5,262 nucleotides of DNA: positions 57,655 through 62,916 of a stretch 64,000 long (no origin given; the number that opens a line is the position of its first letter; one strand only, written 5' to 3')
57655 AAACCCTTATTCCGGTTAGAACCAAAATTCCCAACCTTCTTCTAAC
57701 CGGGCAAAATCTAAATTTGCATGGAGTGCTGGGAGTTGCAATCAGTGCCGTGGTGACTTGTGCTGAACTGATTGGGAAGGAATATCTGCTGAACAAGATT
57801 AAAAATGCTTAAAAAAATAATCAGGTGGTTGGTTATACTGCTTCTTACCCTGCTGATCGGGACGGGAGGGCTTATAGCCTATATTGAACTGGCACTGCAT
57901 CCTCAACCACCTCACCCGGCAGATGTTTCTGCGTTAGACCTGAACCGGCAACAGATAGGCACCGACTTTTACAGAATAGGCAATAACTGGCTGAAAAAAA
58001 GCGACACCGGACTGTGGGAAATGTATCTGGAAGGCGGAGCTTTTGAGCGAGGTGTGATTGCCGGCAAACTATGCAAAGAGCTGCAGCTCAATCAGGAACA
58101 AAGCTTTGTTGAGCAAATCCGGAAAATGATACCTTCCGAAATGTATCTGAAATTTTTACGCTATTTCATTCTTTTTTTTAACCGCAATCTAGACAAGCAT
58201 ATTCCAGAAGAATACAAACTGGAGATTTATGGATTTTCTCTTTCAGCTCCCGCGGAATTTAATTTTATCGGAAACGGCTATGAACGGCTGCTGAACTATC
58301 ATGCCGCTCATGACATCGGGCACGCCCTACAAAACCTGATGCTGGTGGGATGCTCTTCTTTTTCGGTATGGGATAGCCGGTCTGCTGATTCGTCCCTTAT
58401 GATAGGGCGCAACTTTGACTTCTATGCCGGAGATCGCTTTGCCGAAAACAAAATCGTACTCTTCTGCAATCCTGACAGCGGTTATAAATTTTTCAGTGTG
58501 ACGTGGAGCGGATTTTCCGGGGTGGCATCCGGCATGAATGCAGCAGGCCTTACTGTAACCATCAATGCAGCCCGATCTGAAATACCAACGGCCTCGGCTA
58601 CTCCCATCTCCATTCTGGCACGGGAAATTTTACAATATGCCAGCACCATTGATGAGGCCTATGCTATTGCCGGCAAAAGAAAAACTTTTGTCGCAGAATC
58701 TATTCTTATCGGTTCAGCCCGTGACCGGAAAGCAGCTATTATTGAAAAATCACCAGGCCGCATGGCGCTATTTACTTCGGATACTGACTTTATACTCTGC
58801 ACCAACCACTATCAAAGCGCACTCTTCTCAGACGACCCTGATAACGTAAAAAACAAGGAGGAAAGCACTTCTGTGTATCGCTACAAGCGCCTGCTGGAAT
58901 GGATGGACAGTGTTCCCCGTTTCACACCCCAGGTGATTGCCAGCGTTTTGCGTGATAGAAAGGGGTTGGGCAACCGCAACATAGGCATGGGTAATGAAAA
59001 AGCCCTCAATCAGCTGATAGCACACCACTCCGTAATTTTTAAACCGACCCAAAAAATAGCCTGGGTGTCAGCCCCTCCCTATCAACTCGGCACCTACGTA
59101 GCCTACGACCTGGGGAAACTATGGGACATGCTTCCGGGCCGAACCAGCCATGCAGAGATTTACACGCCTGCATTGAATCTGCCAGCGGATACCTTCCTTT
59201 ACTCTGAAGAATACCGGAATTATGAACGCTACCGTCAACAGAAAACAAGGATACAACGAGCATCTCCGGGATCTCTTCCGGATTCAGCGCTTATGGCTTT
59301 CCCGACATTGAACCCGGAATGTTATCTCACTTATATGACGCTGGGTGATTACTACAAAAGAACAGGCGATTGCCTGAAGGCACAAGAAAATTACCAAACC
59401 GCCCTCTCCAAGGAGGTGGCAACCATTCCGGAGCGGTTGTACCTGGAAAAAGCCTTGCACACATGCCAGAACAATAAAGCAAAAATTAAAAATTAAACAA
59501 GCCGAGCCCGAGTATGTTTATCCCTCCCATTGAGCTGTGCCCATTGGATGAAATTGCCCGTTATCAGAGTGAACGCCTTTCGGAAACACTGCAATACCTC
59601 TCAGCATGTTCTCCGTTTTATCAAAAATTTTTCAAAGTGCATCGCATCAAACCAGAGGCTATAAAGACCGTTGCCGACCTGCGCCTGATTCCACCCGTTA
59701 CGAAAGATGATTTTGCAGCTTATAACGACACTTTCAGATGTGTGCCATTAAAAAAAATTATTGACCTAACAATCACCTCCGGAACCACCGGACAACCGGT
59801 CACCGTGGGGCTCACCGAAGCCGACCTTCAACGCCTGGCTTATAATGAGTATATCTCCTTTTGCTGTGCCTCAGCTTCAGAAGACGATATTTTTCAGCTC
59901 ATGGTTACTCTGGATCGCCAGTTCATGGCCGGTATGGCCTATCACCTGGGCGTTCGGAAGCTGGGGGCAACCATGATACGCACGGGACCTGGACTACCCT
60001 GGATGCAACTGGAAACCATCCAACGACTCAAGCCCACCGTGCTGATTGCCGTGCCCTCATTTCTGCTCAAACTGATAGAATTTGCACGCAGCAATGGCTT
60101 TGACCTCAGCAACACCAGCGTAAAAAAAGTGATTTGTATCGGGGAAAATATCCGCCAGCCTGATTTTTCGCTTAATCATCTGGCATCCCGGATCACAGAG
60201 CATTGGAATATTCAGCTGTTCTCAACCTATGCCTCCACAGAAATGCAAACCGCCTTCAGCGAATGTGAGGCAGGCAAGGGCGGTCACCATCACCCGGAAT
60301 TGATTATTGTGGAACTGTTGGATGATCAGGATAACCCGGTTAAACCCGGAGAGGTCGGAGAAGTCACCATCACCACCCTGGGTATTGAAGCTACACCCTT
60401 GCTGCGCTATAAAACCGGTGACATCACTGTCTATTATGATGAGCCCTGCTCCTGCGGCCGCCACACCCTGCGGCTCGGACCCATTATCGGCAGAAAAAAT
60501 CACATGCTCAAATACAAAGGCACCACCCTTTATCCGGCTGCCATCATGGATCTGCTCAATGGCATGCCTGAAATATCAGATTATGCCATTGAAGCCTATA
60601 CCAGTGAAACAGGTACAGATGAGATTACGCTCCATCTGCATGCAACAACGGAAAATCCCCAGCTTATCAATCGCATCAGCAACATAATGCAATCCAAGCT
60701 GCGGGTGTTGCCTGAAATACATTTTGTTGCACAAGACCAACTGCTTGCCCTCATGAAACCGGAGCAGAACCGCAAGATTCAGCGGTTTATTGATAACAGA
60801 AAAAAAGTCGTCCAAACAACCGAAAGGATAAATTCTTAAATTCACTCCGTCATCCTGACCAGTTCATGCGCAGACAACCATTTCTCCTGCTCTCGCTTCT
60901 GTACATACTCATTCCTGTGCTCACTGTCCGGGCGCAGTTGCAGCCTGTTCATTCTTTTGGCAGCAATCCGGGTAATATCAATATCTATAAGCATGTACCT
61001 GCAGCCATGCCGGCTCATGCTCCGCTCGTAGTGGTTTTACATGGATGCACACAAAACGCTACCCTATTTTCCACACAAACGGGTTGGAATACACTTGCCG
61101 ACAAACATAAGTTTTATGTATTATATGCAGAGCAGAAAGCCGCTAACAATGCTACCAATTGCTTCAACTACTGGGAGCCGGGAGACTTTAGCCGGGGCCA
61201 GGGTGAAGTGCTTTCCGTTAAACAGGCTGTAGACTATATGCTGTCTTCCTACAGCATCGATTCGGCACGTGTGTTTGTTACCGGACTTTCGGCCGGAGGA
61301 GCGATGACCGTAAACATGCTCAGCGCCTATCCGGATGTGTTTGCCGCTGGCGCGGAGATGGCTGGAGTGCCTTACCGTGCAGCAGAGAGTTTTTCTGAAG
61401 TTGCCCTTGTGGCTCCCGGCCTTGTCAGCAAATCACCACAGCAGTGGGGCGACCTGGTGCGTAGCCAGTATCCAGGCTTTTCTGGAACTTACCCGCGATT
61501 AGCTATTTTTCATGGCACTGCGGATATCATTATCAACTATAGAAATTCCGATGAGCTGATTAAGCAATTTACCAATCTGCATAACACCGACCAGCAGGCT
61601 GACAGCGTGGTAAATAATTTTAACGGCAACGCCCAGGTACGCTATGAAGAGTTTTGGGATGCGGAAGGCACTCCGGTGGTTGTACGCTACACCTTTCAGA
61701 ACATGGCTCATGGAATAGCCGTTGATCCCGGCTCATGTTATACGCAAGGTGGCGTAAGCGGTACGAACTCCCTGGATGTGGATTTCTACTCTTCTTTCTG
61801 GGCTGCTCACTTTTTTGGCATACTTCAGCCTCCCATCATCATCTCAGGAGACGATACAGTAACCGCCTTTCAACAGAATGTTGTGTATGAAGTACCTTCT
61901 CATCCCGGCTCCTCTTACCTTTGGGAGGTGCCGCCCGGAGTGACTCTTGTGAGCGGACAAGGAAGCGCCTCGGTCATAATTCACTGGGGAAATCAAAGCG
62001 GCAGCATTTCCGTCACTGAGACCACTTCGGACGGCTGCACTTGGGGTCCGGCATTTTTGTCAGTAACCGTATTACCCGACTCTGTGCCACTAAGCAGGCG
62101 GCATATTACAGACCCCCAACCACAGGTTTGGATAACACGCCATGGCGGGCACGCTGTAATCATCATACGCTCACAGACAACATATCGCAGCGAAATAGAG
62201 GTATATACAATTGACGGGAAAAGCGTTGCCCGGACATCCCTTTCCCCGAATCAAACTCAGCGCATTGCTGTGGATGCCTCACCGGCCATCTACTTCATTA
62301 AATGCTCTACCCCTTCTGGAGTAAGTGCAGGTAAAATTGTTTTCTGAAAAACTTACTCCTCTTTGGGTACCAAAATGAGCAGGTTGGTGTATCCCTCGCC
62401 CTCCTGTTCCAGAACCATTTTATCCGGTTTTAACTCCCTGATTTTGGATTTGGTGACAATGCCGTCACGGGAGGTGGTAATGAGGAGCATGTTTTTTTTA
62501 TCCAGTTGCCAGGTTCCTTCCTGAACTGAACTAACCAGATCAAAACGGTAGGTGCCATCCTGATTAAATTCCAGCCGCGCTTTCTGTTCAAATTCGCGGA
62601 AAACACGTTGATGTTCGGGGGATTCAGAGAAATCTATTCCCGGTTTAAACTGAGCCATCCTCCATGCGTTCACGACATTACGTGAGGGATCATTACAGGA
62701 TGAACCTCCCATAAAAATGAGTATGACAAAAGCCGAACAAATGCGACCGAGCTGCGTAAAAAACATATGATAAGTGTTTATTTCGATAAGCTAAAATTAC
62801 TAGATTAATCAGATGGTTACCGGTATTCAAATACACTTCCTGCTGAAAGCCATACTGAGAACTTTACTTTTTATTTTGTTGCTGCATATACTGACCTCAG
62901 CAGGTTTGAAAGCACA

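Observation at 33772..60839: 27-kb flexirubin/aryl-polyene-type type II PKS/FAS-like biosynthetic gene cluster as one translationally coupled operon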

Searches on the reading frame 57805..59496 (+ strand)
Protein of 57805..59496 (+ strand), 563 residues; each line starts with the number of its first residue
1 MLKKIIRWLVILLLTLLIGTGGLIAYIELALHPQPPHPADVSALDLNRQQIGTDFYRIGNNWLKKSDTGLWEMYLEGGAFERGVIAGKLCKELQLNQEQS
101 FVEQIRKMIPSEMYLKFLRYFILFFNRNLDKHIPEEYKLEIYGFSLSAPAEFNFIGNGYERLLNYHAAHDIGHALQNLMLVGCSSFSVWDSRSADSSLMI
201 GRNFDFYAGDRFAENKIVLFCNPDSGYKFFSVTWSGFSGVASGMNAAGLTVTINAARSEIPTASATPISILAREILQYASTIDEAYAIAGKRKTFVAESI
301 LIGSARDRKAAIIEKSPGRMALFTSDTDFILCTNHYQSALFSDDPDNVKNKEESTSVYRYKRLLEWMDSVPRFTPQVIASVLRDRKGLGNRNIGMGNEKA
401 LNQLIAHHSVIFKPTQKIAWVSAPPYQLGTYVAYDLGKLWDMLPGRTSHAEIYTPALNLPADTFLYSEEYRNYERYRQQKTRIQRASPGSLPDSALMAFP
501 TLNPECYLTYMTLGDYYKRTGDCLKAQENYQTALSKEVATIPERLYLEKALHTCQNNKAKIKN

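Call 5: search_protein_families(library=pfam, proteins=[window:57805-59496:+])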
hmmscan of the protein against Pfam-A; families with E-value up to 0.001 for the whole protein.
window:57805-59496:+ (563 aa): 1 family
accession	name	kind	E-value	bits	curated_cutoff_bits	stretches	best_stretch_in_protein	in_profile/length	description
PF03417.21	AAT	-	1.8e-17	64.3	23.2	1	197-372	6-173/225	Acyl-coenzyme A:6-aminopenicillanic acid acyl-transferase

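Call 8: search_protein_families(library=ncbifam, proteins=[window:57805-59496:+])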
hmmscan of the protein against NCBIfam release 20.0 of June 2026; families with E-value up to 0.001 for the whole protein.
window:57805-59496:+ (563 aa): 1 family
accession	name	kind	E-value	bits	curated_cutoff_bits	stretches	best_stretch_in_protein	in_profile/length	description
NF040521.1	C45_proenzyme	subfamily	2.5e-65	220.9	85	1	76-417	1-311/313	C45 family autoproteolytic acyltransferase/hydrolase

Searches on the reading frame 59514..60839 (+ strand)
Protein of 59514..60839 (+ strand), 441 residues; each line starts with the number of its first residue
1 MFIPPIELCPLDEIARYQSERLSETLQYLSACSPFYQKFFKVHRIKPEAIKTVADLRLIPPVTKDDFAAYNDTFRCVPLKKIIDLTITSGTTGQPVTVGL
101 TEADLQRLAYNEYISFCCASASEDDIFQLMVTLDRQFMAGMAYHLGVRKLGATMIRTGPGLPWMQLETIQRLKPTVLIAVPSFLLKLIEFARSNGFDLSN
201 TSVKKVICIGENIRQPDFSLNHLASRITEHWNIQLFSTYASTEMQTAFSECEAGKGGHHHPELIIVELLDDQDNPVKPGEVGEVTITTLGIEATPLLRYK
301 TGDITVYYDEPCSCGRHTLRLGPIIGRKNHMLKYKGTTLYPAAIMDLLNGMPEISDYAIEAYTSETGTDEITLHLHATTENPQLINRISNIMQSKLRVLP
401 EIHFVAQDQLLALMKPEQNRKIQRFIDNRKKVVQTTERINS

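Call 5: search_protein_families(library=pfam, proteins=[window:59514-60839:+])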
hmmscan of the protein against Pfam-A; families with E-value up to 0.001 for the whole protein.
window:59514-60839:+ (441 aa): 2 families
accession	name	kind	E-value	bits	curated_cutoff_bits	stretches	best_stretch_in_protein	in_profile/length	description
PF00501.34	AMP-binding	-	3.2e-17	62.9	29.9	1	85-287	167-375/384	AMP-binding enzyme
PF14535.12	AMP-binding_C_2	-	5.1e-06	27.1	25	1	336-429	1-96/96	AMP-binding enzyme C-terminal domain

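Call 8: search_protein_families(library=ncbifam, proteins=[window:59514-60839:+])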
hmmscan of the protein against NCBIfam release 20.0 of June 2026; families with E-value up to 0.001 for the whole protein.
window:59514-60839:+ (441 aa): 23 families
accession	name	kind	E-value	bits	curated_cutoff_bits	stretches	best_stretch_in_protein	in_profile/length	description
NF053551.1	FlxY_rubin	equivalog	1.3e-187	623.8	520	1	9-429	4-424/424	flexirubin biosynthesis putative acyl-CoA ligase FlxY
NF041878.1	paak_haloarch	equivalog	2.4e-56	191.1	700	1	7-405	6-406/427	phenylacetate--CoA ligase PaaK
NF045666.1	DVU1553_fam_AMP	equivalog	3e-48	164.6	300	1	12-327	21-330/331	DVU_1553 family AMP-dependent CoA ligase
TIGR02155.1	PA_CoA_ligase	equivalog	1.7e-43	148.8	646.3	1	9-387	3-376/422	phenylacetate--CoA ligase PaaK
TIGR03335.1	F390_ftsA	equivalog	1.1e-33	116.6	458.7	1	4-321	4-323/445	coenzyme F390 synthetase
NF041217.1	BagE_FevW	exception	2.2e-18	66.4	800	1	11-404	10-386/424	bagremycin/ferroverdin synthetase BagE/FevW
TIGR02304.1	aden_form_hyp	equivalog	2e-17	63.3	251.9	1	165-436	179-428/430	F390 synthetase-related protein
NF004837.0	PRK06187.1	subfamily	2.7e-09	35.8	476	1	82-286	172-377/531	long-chain-fatty-acid--CoA ligase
NF009071.0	PRK12406.1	subfamily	1.6e-08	33.4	701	1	78-359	151-433/510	acyl-CoA synthetase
TIGR01733.1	AA-adenyl-dom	subfamily_domain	3.2e-08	32.8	317.4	1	87-288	127-326/409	amino acid adenylation domain-containing protein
NF052269.1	Staph_lig_FadD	equivalog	1.1e-07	30.6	650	1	77-397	147-462/499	long-chain-fatty-acid--CoA ligase FadD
NF009233.0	PRK12583.1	subfamily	2.3e-07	29.6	832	1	62-210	186-326/558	fatty acid CoA ligase family protein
NF006182.0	PRK08316.1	subfamily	4.3e-06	25.5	663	1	80-286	171-372/523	fatty acyl-CoA synthetase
NF004838.1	PRK06188.1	equivalog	6.1e-06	24.8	875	1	74-287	166-372/524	fatty-acid--CoA ligase FadD8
NF005801.1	PRK07656.1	equivalog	2.4e-05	23.2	657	0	66-200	150-280/500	FadD3 family acyl-CoA ligase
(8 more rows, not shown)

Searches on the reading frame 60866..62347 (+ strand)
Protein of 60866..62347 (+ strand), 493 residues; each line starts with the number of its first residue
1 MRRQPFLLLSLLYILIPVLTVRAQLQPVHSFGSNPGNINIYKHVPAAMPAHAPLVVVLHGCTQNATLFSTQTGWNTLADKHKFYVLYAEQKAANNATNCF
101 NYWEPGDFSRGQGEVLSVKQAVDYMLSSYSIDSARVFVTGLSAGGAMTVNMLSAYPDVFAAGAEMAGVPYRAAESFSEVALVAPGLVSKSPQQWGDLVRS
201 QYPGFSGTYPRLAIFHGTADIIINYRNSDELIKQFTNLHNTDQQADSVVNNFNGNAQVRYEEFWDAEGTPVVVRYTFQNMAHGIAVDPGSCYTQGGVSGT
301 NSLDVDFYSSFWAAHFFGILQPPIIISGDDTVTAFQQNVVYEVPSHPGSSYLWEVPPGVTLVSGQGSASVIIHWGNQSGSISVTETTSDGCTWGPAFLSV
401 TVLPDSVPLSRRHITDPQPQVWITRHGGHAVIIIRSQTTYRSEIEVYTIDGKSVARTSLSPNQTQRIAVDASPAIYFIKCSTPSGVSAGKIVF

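Call 5: search_protein_families(library=pfam, proteins=[window:60866-62347:+])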
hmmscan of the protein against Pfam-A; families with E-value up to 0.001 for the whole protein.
window:60866-62347:+ (493 aa): 6 families
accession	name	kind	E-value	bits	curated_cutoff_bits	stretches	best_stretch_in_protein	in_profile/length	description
PF10503.15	Esterase_PHB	-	6.1e-26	91.5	23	1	45-239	9-199/219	Esterase PHB depolymerase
PF19408.5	PKD_6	-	1.7e-12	48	25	1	322-388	4-71/82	PKD-like domain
PF00326.27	Peptidase_S9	-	4.7e-10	39.8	22.6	1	106-241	36-173/213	Prolyl oligopeptidase family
PF20434.5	BD-FAE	-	3.2e-05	24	26.8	0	114-148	66-103/215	BD-FAE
PF03959.19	FSH1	-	0.00014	22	21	1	55-237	7-188/211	Serine hydrolase (FSH1)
PF02230.22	Abhydrolase_2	-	0.00092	19.5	23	0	46-156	8-127/217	Phospholipase/Carboxylesterase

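Call 8: search_protein_families(library=ncbifam, proteins=[window:60866-62347:+])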
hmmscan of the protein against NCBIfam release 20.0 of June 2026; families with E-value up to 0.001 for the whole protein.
window:60866-62347:+ (493 aa): 4 families
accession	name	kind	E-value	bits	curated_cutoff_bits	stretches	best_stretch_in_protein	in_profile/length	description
NF050058.1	e_dPHAscl_type1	hypoth_equivalog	7.7e-83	278.2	150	1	31-294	1-263/276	extracellular catalytic domain type 1 short-chain-length polyhydroxyalkanoate depolymerase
TIGR01840.1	esterase_phb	subfamily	3e-60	203.3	107.85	1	41-246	2-206/213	PHB depolymerase family esterase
NF050059.1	e_dPHAscl_type2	hypoth_equivalog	4.4e-17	62.4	280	2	41-103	208-280/305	extracellular catalytic domain type 2 short-chain-length polyhydroxyalkanoate depolymerase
TIGR04183.1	Por_Secre_tail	domain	9e-06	25.6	23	1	431-492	10-70/72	T9SS type A sorting domain-containing protein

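Call 93: find_encoding_contigs(protein=window:60866-62347:+, flank=10000, max_places=2)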
Protein window:60866-62347:+ (493 aa): 1 contig read that carries it; 1 place shown.
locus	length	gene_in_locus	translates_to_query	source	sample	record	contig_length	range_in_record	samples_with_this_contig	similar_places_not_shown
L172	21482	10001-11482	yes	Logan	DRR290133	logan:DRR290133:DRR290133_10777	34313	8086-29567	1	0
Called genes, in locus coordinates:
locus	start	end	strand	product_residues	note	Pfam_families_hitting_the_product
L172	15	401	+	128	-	PF07977:FabA (weak), PF22818:ApeI-like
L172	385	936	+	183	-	PF00535:Glycos_transf_2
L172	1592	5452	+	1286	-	PF03176:MMPL, PF01553:Acyltransferase, PF00891:Methyltransf_2, PF05175:MTS (weak), PF08241:Methyltransf_11, PF08242:Methyltransf_12, PF13489:Methyltransf_23 (weak), PF13649:Methyltransf_25, +1 more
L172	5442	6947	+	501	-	PF00890:FAD_binding_2 (weak), PF01266:DAO (faint), PF01494:FAD_binding_3 (weak), PF01593:Amino_oxidase, PF03486:HI0933_like (faint), PF12831:FAD_oxidored (weak), PF13450:NAD_binding_8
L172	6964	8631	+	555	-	PF03417:AAT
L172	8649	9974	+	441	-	PF00501:AMP-binding, PF14535:AMP-binding_C_2 (weak)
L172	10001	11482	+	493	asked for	PF10503:Esterase_PHB, PF20434:BD-FAE (faint), PF00326:Peptidase_S9, PF19408:PKD_6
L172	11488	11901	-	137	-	-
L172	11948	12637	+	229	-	-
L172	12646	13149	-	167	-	PF04978:MST (faint), PF12867:DinB_2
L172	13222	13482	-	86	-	-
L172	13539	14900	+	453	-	PF18943:DUF5690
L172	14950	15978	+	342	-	PF01180:DHO_dh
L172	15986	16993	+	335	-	PF00512:HisKA, PF02518:HATPase_c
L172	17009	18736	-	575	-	PF20423:AceK_regulatory, PF06315:AceK_kinase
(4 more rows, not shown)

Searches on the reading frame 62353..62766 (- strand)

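Call 8: search_protein_families(library=ncbifam, proteins=[window:62353-62766:-])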
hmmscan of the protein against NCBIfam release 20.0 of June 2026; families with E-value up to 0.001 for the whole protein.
window:62353-62766:- (137 aa): 0 families

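Call 27: search_protein_families(library=pfam, proteins=[window:62353-62766:-])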
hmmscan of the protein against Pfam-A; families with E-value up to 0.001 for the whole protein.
window:62353-62766:- (137 aa): 1 family
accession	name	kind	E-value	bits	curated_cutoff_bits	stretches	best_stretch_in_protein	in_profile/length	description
PF13648.12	Lipocalin_4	-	0.00028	22.2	22.4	1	53-119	16-89/89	Lipocalin-like domain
